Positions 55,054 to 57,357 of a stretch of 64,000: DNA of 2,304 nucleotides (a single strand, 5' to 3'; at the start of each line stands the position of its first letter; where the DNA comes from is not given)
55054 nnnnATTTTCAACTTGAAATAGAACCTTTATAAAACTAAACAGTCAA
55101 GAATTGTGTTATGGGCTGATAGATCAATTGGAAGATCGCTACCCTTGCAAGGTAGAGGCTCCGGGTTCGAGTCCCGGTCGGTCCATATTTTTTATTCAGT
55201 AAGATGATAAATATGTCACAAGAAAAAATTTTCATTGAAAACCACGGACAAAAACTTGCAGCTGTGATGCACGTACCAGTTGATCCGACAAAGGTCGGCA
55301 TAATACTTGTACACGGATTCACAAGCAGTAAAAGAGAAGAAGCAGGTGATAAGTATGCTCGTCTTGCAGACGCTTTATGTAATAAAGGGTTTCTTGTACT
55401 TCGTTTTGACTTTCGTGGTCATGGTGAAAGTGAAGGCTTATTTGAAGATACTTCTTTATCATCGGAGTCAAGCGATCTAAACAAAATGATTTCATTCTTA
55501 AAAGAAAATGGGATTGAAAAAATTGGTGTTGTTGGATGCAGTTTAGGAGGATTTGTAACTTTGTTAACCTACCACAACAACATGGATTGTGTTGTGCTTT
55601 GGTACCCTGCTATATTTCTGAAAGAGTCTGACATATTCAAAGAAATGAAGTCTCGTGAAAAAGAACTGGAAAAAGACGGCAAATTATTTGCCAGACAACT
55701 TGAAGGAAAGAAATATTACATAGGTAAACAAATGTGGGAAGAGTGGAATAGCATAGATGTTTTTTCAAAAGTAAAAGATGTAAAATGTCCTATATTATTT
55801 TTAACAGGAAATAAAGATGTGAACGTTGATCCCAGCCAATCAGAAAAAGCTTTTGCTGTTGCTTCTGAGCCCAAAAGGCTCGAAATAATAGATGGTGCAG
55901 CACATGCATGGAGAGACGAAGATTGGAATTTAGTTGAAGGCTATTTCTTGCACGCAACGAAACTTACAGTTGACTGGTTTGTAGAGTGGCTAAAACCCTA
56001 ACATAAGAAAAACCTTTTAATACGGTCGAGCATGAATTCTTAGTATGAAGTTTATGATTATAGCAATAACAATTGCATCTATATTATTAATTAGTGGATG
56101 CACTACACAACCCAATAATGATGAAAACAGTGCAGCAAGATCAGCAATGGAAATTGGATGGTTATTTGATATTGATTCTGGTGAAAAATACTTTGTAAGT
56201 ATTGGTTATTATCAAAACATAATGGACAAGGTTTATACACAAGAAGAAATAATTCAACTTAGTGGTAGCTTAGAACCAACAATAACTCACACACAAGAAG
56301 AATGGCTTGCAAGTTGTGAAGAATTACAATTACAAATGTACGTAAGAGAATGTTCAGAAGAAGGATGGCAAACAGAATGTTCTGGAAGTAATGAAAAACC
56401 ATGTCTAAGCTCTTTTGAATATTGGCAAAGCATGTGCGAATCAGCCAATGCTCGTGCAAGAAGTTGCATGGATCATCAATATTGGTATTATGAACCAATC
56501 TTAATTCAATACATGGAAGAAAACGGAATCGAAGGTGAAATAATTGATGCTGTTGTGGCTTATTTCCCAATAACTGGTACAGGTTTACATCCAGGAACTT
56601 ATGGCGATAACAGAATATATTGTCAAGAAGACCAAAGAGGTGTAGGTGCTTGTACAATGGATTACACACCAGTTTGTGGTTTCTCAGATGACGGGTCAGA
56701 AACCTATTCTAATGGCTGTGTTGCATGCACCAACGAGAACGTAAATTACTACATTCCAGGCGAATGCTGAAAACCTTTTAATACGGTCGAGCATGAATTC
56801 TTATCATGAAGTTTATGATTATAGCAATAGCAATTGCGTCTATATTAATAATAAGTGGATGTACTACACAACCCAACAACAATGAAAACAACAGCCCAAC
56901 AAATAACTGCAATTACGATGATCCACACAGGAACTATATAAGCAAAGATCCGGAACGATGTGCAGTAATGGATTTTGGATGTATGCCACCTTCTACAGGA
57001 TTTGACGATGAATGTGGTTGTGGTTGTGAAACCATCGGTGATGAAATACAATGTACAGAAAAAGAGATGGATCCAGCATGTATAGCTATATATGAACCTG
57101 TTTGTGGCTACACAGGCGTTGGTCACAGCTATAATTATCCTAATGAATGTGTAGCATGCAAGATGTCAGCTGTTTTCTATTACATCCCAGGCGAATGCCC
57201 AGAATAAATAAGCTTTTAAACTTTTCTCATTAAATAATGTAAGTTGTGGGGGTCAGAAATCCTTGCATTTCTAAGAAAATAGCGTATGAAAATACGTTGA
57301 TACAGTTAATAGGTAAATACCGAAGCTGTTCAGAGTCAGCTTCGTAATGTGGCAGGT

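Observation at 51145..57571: rRNA locus split by ~6.4 kb of protein-coding genes: 16S, then a SET protein, cupin, two PQQ propellers, tRNA-Ala, a hydrolase and two Kazal lipoproteins, then 23S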

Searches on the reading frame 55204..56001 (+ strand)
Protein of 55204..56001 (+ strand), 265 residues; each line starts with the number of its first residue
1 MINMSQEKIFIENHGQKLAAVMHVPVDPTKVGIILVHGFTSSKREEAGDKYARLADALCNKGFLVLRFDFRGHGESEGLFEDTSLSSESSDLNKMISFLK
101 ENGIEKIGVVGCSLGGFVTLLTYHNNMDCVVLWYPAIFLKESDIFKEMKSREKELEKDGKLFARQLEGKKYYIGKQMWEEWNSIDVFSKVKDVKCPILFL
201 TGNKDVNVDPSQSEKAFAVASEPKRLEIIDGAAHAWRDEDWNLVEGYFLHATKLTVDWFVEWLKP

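Call 4: search_protein_families(library=pfam, proteins=[window:55204-56001:+], max_evalue=0.01)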
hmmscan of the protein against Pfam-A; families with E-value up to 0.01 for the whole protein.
window:55204-56001:+ (265 aa): 10 families
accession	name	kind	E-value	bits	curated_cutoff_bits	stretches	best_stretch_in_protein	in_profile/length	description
PF12146.15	Hydrolase_4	-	7.7e-21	74.9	27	2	32-142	6-116/239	Serine aminopeptidase, S33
PF00561.26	Abhydrolase_1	-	8.3e-14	52.3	25.8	1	33-124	3-88/245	alpha/beta hydrolase fold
PF02129.25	Peptidase_S15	-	6.1e-13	49.5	23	1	15-126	2-116/262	X-Pro dipeptidyl-peptidase (S15 family)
PF12697.13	Abhydrolase_6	-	7e-10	40.4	26.3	1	33-236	1-206/217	Alpha/beta hydrolase family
PF01738.24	DLH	-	2.1e-09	37.7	21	2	188-264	137-214/217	Dienelactone hydrolase family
PF02273.21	Acyl_transf_2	-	2.2e-09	37.4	20.3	1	33-234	33-236/294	Acyl transferase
PF00326.27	Peptidase_S9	-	3.7e-09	36.8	22.6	1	58-234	10-187/213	Prolyl oligopeptidase family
PF20434.5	BD-FAE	-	1.1e-06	28.8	26.8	1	33-215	16-210/215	BD-FAE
PF05728.18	UPF0227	-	0.00096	19.5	21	0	91-217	45-157/187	Uncharacterised protein family (UPF0227)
PF08840.17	BAAT_C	-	0.0016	18.9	20.9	1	105-213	22-132/210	BAAT / Acyl-CoA thioester hydrolase C terminal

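Call 24: find_homologous_proteins(query=window:55204-56001:+, max_evalue=1e-10)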
Query window:55204-56001:+ (265 aa): 27 proteins with E <= 1e-10 among 543 candidates.
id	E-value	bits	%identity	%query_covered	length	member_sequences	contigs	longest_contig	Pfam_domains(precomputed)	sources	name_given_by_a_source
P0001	3.1e-175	599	100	99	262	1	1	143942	PF02129.25,PF00326.28,PF12697.14,PF01738.25,PF00561.27,PF02273.22,PF12146.16,PF20434.6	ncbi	ncbi:alpha/beta hydrolase family protein [Candidatus Aenigmatarchaeota archaeon]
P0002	2.7e-60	222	43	98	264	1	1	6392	PF02129.25,PF00326.28,PF07859.20,PF20408.5,PF12697.14,PF01738.25,PF00561.27,PF02273.22,PF12146.16,PF20434.6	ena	-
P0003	5.5e-59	218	42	98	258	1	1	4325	PF02129.25,PF00326.28,PF20408.5,PF12697.14,PF01738.25,PF00561.27,PF12146.16,PF20434.6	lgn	-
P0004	1.4e-58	217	41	98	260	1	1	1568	PF02129.25,PF00326.28,PF20408.5,PF12697.14,PF01738.25,PF00561.27,PF02273.22,PF12146.16,PF20434.6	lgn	-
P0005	1.5e-58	217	43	98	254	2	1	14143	PF02129.25,PF00326.28,PF20408.5,PF12697.14,PF01738.25,PF00561.27,PF02273.22,PF12146.16,PF20434.6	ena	-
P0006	7.3e-57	211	42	98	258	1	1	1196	PF02129.25,PF00326.28,PF20408.5,PF12697.14,PF01738.25,PF00561.27,PF12146.16,PF20434.6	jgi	jgi:pimeloyl-ACP methyl ester carboxylesterase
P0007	1.1e-53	201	41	94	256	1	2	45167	PF02129.25,PF00326.28,PF20408.5,PF01738.25,PF00561.27,PF02273.22,PF12146.16,PF20434.6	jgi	jgi:hypothetical protein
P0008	3.8e-46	176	39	98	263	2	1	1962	PF00326.28,PF20408.5,PF01738.25,PF00561.27,PF12146.16,PF20434.6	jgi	jgi:pimeloyl-ACP methyl ester carboxylesterase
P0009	3.6e-45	173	38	97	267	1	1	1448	PF00326.28,PF20408.5,PF01738.25,PF00561.27,PF12146.16,PF20434.6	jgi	jgi:dienelactone hydrolase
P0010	6.1e-45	172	37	98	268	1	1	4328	PF02129.25,PF00326.28,PF20408.5,PF12697.14,PF01738.25,PF00561.27,PF02273.22,PF12146.16,PF20434.6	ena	-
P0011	3.0e-36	144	34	98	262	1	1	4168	PF00326.28,PF20408.5,PF01738.25,PF00561.27,PF12146.16,PF20434.6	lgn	-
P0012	6.7e-28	116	35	98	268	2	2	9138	PF00326.28,PF20408.5,PF05057.21,PF12697.14,PF01738.25,PF00561.27,PF12146.16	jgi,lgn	jgi:esterase/lipase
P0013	9.6e-27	112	33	88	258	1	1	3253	PF01738.25,PF00561.27,PF12146.16,PF02129.25,PF00326.28,PF20408.5,PF06500.18,PF05448.19,PF12697.14,PF08840.18,PF02230.23,PF20434.6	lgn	-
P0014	3.0e-26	111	28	97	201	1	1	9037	PF02129.25,PF00326.28,PF20408.5,PF12697.14,PF01738.25,PF00561.27,PF12146.16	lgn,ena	-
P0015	1.0e-25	109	32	98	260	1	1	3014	PF02129.25,PF00326.28,PF20408.5,PF06500.18,PF05448.19,PF12697.14,PF01738.25,PF00561.27,PF12146.16,PF20434.6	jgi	-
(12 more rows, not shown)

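Call 25: find_encoding_contigs(protein=P0001, flank=10000, max_places=5)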
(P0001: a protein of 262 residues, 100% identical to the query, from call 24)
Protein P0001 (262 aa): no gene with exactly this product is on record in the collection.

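Call 26: find_encoding_contigs(protein=P0007, flank=10000, max_places=4)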
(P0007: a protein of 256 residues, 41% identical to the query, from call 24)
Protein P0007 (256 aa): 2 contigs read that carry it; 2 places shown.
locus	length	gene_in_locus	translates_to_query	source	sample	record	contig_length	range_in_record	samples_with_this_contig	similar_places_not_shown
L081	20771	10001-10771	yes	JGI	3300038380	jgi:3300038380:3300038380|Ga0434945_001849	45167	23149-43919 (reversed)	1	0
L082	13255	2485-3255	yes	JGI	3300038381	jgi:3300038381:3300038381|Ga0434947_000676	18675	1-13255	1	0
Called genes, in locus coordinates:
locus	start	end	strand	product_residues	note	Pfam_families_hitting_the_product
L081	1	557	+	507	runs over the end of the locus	PF00587:tRNA-synt_2b, PF03129:HGTP_anticodon, PF09180:ProRS-C_1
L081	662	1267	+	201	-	PF00227:Proteasome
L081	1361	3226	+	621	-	PF17214:KH_TffA, PF07650:KH_2 (weak), PF00753:Lactamase_B, PF16661:Lactamase_B_6, PF23023:Anti-Pycsar_Apyc1 (weak), PF12706:Lactamase_B_2, PF10996:Beta-Casp, PF07521:RMMBL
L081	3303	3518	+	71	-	PF01780:Ribosomal_L37ae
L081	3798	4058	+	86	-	PF01920:Prefoldin_2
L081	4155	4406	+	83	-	PF03685:UPF0147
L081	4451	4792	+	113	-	PF04472:SepF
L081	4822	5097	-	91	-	-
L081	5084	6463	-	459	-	PF01909:NTP_transf_2, PF09249:tRNA_NucTransf2, PF21133:CAA_C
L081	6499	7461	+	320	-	PF01555:N6_N4_Mtase (faint), PF11599:AviRa (faint), PF01170:UPF0020, PF03602:Cons_hypoth95 (weak), PF13847:Methyltransf_31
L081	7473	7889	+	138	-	PF00293:NUDIX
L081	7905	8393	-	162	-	PF00583:Acetyltransf_1, PF13673:Acetyltransf_10, PF13508:Acetyltransf_7, PF08445:FR47 (faint)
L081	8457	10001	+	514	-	PF04851:ResIII, PF00270:DEAD, PF21210:RNA_helicase_helical, PF00271:Helicase_C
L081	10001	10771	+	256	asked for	PF01738:DLH (faint), PF02129:Peptidase_S15 (faint), PF02273:Acyl_transf_2 (weak), PF12146:Hydrolase_4, PF20434:BD-FAE (faint), PF00561:Abhydrolase_1, PF20408:Abhydrolase_11 (faint), PF00326:Peptidase_S9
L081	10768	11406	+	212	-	PF02732:ERCC4, PF12826:HHH_2 (weak), PF14520:HHH_5, PF00633:HHH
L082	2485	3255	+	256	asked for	PF01738:DLH (faint), PF02129:Peptidase_S15 (faint), PF02273:Acyl_transf_2 (weak), PF12146:Hydrolase_4, PF20434:BD-FAE (faint), PF00561:Abhydrolase_1, PF20408:Abhydrolase_11 (faint), PF00326:Peptidase_S9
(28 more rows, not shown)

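Call 27: find_encoding_contigs(protein=P0005, flank=10000, max_places=4)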
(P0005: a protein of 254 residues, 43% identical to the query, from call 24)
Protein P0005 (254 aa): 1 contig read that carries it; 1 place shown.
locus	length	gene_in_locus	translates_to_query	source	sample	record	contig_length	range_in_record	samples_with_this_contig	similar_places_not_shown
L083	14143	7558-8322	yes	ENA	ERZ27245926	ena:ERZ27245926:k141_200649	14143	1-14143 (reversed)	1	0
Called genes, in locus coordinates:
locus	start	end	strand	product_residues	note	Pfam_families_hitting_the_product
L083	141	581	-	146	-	PF01797:Y1_Tnp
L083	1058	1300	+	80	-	PF01920:Prefoldin_2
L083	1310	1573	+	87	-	PF03685:UPF0147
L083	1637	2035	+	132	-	-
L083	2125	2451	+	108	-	PF04472:SepF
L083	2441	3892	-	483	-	PF00587:tRNA-synt_2b, PF03129:HGTP_anticodon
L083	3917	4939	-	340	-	PF00752:XPG_N, PF00867:XPG_I, PF01367:5_3_exonuc (weak)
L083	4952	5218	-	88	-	-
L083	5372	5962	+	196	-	-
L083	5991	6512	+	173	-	PF00827:Ribosomal_L15e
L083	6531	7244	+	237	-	PF01876:RNase_P_p30, PF02811:PHP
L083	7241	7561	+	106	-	PF03091:CutA1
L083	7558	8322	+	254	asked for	PF02129:Peptidase_S15 (weak), PF02273:Acyl_transf_2 (weak), PF01738:DLH, PF12146:Hydrolase_4, PF20434:BD-FAE (faint), PF00561:Abhydrolase_1, PF12697:Abhydrolase_6 (weak), PF00326:Peptidase_S9 (weak), +1 more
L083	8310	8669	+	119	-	PF01900:RNase_P_Rpp14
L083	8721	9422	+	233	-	PF10584:Proteasome_A_N, PF00227:Proteasome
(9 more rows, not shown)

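Call 76: search_protein_families(library=ncbifam, proteins=[window:55204-56001:+], max_evalue=0.001)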
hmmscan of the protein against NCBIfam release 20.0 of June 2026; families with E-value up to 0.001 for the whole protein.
window:55204-56001:+ (265 aa): 26 families (the best 25 are shown)
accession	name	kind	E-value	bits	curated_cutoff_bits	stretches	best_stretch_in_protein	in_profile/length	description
NF047920.1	lactonase_UilS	equivalog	9.5e-14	51.8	400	1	12-153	5-147/285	UilS family quorum-quenching N-acyl-homoserine lactonase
TIGR03100.1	hydr1_PEP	hypoth_equivalog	5.2e-13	48.9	168.45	1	7-132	3-129/274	hydrolase 1, exosortase A system-associated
TIGR03101.1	hydr2_PEP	hypoth_equivalog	1.3e-12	47.8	202.75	1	10-137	4-134/266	hydrolase 2, exosortase A system-associated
NF041096.1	esterase_EstD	equivalog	1.6e-12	47.2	600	1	9-210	140-359/421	esterase EstD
TIGR02427.1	protocat_pcaD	equivalog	8.8e-12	44.9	255.85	1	60-130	37-104/251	3-oxoadipate enol-lactonase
NF051488.1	bifunc_PcaDC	exception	3.6e-11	42.8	390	1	54-120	31-93/375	bifunctional 3-oxoadipate enol-lactonase/4-carboxymuconolactone decarboxylase PcaDC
NF052253.1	transferase_LuxD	equivalog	8.7e-11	41.7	420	1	32-217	31-217/293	fatty acid reductase transferase subunit LuxD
NF041759.1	mac_hydro_EstT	equivalog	5.1e-10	39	450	1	53-134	41-125/278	macrolide hydrolase EstT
NF011457.0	PRK14875.1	equivalog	6.3e-10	38.5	307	1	30-123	132-216/372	acetoin dehydrogenase dihydrolipoyllysine-residue acetyltransferase subunit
NF010127.0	PRK13604.1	equivalog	8.1e-10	38.5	529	1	31-216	38-224/307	acyl transferase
TIGR03695.1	menH_SHCHC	equivalog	8.7e-10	38.4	208.55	1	33-191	5-150/252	2-succinyl-6-hydroxy-2,4-cyclohexadiene-1-carboxylate synthase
NF050089.1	i_nPHAscl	equivalog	1.4e-09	37.4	300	1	33-126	21-105/288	intracellular short-chain-length polyhydroxyalkanoate depolymerase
NF052610.1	macro_16_ester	equivalog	1.1e-08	34.8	420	1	28-123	21-112/281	alpha/beta fold macrolide esterase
NF051487.1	bifunc_PcaCD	exception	7e-08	32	430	0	52-119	189-252/413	bifunctional 4-carboxymuconolactone decarboxylase/3-oxoadipate enol-lactonase PcaCD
NF053693.1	esterase_mleCBF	exception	5.2e-07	29.3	564.5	0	33-138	26-130/279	CBF family alpha/beta fold macrolide esterase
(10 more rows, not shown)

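Call 77: search_protein_families(library=padloc, proteins=[window:55204-56001:+], max_evalue=0.001)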
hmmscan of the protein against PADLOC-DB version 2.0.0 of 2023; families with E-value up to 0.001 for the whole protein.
window:55204-56001:+ (265 aa): 0 families

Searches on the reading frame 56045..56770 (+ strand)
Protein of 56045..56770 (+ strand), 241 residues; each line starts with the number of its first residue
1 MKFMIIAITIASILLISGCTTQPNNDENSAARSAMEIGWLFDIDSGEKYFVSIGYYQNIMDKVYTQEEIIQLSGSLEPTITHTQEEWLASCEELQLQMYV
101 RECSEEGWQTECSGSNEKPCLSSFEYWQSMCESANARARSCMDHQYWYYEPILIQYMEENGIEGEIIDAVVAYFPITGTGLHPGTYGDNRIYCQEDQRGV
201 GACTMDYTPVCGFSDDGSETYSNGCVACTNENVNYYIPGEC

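Call 4: search_protein_families(library=pfam, proteins=[window:56045-56770:+], max_evalue=0.01)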
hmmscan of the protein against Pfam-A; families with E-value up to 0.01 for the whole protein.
window:56045-56770:+ (241 aa): 1 family
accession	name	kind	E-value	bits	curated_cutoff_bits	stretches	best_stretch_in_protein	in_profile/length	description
PF00050.26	Kazal_1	-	1.8e-05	25.1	21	1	193-231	1-34/49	Kazal-type serine protease inhibitor domain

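Call 76: search_protein_families(library=ncbifam, proteins=[window:56045-56770:+], max_evalue=0.001)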
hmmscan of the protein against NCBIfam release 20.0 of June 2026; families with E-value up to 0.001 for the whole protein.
window:56045-56770:+ (241 aa): 0 families

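Call 77: search_protein_families(library=padloc, proteins=[window:56045-56770:+], max_evalue=0.001)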
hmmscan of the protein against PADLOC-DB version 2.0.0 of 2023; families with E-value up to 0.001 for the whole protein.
window:56045-56770:+ (241 aa): 0 families

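Call 78: search_solved_structures(query=window:56045-56770:+, max_evalue=1, show_alignments=2)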
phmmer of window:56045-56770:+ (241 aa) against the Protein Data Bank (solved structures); distinct sequences matched with E-value up to 1: 42.
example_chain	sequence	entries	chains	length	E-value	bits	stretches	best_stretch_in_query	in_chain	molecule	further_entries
1cgj_I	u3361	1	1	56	0.0034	20.2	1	200-230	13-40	PANCREATIC SECRETORY TRYPSIN INHIBITOR (KAZAL TYPE) VARIANT 4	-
1cgi_I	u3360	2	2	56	0.011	18.6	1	200-230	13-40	PANCREATIC SECRETORY TRYPSIN INHIBITOR (KAZAL TYPE) VARIANT 3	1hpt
2ovo_A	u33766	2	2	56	0.041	16.6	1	201-229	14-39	OVOMUCOID THIRD DOMAIN | OVOMUCOID THIRD DOMAIN CLEAVED RDI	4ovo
1yu6_C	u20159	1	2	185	0.044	16.6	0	201-229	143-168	Ovomucoid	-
1tgs_I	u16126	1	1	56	0.044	16.6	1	200-232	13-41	PANCREATIC SECRETORY TRYPSIN INHIBITOR (KAZAL TYPE)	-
1iy5_A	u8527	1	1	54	0.044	16.6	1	201-229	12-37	OMSVP3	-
1ovo_A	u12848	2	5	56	0.054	16.2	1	201-229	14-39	OVOMUCOID THIRD DOMAIN | OVOMUCOID THIRD DOMAIN CLEAVED RDI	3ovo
2gkt_I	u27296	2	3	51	0.071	15.9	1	201-229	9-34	Ovomucoid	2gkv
7qe8_C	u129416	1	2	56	0.082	15.7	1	200-230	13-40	Serine protease inhibitor Kazal-type 1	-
7qe9_D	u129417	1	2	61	0.088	15.6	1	200-230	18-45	Serine protease inhibitor Kazal-type 1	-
1m8b_A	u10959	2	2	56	0.089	15.5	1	200-229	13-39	Ovomucoid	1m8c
1ds3_I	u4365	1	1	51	0.089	15.5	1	201-229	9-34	OVOMUCOID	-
1cho_I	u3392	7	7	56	0.1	15.4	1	201-229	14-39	TURKEY OVOMUCOID THIRD DOMAIN (OMTKY3) | OVOMUCOID (THIRD DOMAIN) | TURKEY OVOMUCOID INHIBITOR (OMTKY3)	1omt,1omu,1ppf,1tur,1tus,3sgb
1r0r_I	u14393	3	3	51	0.1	15.3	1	201-229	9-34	Ovomucoid | TURKEY OVOMUCOID INHIBITOR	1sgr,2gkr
1uvf_A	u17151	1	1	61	0.11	15.3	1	202-232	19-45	SERINE PROTEINASE INHIBITOR KAZAL TYPE 5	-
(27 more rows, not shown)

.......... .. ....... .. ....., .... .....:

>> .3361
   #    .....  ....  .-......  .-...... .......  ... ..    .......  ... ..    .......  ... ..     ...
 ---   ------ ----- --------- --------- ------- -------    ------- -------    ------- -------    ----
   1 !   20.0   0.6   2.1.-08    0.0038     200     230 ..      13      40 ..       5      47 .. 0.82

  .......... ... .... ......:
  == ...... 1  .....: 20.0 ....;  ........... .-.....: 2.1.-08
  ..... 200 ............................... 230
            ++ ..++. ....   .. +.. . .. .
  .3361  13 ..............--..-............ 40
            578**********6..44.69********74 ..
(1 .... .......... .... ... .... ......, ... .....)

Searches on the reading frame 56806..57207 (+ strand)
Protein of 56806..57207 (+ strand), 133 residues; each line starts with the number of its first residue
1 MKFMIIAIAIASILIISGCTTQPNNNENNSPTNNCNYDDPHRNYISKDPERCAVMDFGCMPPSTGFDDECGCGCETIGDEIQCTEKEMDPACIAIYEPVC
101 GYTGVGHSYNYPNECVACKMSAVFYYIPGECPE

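Call 4: search_protein_families(library=pfam, proteins=[window:56806-57207:+], max_evalue=0.01)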
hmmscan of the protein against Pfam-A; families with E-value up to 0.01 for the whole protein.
window:56806-57207:+ (133 aa): 1 family
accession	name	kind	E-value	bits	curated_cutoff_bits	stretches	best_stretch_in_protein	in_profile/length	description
PF00050.26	Kazal_1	-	0.0034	17.8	21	1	83-120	1-33/49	Kazal-type serine protease inhibitor domain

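Call 76: search_protein_families(library=ncbifam, proteins=[window:56806-57207:+], max_evalue=0.001)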
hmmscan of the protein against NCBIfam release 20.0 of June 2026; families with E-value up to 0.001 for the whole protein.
window:56806-57207:+ (133 aa): 0 families

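Call 77: search_protein_families(library=padloc, proteins=[window:56806-57207:+], max_evalue=0.001)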
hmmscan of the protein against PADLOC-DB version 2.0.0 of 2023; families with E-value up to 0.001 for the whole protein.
window:56806-57207:+ (133 aa): 0 families
